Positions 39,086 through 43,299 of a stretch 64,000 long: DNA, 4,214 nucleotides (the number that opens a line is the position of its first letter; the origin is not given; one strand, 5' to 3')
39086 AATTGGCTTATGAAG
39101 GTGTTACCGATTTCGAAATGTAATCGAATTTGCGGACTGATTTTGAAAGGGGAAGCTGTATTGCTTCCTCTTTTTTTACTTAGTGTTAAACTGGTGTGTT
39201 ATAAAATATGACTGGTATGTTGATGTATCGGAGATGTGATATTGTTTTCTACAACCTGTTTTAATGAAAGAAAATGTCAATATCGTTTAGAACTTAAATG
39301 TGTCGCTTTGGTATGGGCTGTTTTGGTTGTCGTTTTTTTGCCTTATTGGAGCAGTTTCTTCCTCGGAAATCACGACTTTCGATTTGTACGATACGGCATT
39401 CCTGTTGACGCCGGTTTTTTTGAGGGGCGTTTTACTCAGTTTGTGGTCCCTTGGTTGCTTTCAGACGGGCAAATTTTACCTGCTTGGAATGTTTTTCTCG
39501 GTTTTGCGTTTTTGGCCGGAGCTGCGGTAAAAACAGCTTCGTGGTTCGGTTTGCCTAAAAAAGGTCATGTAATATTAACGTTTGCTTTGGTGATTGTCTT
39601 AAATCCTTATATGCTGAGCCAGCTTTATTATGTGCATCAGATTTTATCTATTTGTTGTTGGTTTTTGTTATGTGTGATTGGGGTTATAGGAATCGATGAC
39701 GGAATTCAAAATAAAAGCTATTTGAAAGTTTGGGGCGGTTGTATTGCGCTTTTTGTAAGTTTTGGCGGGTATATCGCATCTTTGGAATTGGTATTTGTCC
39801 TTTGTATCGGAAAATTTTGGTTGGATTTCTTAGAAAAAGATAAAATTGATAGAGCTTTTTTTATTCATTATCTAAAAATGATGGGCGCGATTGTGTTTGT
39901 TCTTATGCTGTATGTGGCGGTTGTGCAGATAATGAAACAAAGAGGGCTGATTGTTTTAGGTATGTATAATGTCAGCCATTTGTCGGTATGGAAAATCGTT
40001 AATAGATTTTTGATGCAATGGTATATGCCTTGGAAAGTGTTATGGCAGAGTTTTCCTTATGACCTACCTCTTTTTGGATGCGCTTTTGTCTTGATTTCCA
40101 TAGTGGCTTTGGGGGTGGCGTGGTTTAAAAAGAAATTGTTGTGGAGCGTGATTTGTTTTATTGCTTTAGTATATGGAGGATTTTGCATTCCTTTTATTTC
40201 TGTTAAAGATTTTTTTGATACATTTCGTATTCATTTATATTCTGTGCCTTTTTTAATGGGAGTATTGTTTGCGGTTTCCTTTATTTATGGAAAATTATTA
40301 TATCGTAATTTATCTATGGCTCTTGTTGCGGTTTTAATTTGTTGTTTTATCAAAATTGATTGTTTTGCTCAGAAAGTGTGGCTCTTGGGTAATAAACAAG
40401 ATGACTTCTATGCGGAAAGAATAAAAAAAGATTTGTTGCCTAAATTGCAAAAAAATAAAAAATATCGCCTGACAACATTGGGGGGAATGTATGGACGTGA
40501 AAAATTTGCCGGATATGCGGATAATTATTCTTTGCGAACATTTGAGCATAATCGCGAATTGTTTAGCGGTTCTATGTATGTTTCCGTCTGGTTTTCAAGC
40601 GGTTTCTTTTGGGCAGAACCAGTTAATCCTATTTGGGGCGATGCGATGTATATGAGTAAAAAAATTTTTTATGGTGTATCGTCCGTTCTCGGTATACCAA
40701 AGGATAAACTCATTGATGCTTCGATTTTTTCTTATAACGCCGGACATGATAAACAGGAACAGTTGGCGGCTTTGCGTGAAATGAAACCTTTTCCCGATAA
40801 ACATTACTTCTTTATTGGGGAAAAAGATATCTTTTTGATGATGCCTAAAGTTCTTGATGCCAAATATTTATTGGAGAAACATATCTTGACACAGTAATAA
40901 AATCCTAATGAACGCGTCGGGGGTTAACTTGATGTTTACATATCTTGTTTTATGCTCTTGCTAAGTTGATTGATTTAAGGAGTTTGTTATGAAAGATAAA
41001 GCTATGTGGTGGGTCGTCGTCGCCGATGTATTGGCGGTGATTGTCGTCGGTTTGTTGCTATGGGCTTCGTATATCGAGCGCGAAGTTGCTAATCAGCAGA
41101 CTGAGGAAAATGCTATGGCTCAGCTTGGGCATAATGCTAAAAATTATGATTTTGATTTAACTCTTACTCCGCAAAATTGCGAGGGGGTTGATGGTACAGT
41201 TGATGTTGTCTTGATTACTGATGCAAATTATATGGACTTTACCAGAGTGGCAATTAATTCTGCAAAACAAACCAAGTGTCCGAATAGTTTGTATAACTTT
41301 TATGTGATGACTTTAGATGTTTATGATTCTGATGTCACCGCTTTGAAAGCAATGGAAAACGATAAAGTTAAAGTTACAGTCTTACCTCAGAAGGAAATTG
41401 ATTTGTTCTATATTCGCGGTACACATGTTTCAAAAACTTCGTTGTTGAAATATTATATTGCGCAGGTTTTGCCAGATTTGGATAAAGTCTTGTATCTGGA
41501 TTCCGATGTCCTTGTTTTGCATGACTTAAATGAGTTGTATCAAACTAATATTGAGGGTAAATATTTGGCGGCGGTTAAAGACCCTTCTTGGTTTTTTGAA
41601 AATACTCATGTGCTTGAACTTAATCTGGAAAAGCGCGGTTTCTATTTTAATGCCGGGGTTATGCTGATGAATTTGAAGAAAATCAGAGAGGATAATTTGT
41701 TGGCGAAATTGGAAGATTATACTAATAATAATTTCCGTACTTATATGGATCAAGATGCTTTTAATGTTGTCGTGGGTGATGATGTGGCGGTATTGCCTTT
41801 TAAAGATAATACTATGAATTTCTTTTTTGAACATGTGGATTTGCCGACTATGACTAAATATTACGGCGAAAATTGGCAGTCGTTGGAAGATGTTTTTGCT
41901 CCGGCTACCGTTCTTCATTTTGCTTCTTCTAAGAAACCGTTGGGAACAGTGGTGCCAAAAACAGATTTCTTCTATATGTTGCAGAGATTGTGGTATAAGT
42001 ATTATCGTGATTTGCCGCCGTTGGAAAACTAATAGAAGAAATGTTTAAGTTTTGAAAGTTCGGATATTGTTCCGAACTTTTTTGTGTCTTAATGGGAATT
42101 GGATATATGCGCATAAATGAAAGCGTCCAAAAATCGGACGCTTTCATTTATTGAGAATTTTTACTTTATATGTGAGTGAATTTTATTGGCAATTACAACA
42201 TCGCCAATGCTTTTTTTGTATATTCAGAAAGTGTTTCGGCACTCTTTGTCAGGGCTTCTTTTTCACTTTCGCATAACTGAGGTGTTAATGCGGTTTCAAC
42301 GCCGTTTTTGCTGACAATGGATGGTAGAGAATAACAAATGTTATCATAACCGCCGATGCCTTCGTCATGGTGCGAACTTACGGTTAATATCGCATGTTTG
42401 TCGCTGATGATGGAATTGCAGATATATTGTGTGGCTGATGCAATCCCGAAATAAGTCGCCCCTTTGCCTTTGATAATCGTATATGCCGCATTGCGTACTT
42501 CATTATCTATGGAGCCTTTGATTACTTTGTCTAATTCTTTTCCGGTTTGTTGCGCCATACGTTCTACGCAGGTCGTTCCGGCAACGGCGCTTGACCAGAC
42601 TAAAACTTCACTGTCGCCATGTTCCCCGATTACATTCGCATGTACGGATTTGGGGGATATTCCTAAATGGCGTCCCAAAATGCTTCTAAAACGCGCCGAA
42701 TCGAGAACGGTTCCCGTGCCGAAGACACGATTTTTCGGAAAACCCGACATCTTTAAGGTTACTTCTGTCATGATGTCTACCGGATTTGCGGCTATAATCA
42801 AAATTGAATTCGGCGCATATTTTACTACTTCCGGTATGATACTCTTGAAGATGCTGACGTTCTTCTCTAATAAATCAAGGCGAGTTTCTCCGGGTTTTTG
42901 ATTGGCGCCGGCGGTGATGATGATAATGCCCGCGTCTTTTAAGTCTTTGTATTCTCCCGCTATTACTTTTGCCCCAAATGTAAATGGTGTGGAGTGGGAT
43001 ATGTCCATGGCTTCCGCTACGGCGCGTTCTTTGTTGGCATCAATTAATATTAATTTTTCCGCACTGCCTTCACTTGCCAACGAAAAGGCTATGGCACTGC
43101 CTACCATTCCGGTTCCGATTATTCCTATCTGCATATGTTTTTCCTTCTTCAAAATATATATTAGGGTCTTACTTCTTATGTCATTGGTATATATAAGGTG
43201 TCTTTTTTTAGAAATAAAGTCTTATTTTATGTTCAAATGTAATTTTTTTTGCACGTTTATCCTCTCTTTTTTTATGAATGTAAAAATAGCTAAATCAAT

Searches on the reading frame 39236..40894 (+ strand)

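Call 63: search_protein_families(library=pfam, proteins=[window:39236-40894:+], max_evalue=0.001)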
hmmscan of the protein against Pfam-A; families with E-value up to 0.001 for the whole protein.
window:39236-40894:+ (553 aa): 1 family
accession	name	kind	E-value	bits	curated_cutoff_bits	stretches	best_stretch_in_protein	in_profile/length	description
PF14264.12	Glucos_trans_II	-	5.1e-11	42.7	30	1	63-347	27-315/317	Glucosyl transferase GtrII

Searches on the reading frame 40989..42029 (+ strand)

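Call 63: search_protein_families(library=pfam, proteins=[window:40989-42029:+], max_evalue=0.001)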
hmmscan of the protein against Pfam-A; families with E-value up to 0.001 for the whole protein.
window:40989-42029:+ (347 aa): 1 family
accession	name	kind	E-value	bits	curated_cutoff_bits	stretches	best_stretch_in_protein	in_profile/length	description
PF01501.26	Glyco_transf_8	-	1e-36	127.2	24.3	1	73-317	2-248/253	Glycosyl transferase family 8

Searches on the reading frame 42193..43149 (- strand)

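Call 63: search_protein_families(library=pfam, proteins=[window:42193-43149:-], max_evalue=0.001)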
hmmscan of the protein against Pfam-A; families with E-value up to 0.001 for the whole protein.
window:42193-43149:- (318 aa): 4 families
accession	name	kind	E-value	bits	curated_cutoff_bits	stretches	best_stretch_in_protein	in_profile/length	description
PF00056.29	Ldh_1_N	-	8.5e-46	155.9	27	1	7-144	2-141/141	lactate/malate dehydrogenase, NAD binding domain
PF02866.23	Ldh_1_C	-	6.4e-32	111.4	22.6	1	147-316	1-172/174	lactate/malate dehydrogenase, alpha/beta C-terminal domain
PF03807.23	F420_oxidored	-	0.00024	22.1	21.6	1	7-71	1-57/94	NADP oxidoreductase coenzyme F420-dependent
PF02056.22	Glyco_hydro_4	-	0.00081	19.4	23.2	0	97-138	120-161/183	Family 4 glycosyl hydrolase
